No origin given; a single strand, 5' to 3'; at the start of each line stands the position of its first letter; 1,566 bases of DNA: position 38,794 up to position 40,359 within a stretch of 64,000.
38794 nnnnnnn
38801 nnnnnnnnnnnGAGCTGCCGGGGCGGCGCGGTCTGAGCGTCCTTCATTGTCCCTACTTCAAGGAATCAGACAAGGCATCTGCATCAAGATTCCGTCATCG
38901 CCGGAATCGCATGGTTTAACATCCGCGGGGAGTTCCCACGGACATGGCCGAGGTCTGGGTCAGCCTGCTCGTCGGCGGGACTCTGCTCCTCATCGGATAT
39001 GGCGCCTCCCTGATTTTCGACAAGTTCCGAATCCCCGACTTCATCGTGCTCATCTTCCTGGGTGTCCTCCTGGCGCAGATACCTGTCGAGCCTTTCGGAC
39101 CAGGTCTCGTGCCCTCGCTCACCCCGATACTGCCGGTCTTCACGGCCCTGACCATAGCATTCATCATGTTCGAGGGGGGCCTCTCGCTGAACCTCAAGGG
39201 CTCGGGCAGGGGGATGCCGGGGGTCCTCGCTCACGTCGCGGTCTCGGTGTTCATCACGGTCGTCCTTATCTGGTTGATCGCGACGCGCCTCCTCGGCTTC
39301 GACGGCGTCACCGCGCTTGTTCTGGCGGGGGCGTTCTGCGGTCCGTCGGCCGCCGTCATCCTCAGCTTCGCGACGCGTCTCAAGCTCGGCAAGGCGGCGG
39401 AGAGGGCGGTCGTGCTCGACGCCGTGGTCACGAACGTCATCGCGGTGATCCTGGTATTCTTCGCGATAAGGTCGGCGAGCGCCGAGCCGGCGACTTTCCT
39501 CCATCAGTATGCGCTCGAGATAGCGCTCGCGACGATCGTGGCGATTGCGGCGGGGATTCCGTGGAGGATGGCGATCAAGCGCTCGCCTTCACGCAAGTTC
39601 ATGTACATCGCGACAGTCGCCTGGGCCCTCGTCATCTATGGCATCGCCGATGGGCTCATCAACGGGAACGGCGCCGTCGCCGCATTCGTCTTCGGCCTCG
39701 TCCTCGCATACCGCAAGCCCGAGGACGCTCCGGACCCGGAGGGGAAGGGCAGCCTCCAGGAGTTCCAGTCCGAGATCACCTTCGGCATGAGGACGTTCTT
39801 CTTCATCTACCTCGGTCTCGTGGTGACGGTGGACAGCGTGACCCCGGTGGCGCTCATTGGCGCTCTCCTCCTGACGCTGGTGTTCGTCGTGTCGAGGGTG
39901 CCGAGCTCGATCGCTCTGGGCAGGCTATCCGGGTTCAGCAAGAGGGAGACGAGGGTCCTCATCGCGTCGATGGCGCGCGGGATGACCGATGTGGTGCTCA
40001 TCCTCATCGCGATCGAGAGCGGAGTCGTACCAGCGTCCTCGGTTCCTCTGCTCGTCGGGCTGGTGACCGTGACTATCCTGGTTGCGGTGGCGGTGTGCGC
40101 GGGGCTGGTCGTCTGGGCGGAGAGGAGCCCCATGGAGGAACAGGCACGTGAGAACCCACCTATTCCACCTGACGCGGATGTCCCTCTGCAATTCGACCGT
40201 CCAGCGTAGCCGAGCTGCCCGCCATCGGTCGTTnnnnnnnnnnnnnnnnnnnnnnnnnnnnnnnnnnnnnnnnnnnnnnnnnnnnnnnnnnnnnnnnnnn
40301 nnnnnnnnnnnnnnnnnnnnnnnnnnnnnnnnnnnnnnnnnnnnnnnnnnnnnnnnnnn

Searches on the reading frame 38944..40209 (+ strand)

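Call 9: search_protein_families(library=pfam, proteins=[window:38944-40209:+], max_evalue=0.01)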
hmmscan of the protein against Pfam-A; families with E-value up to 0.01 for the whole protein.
window:38944-40209:+ (421 aa): 1 family
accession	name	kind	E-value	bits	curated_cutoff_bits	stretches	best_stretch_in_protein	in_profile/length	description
PF00999.27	Na_H_Exchanger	-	6.9e-27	94.7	26.2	1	15-389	4-373/375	Sodium/hydrogen exchanger, transmembrane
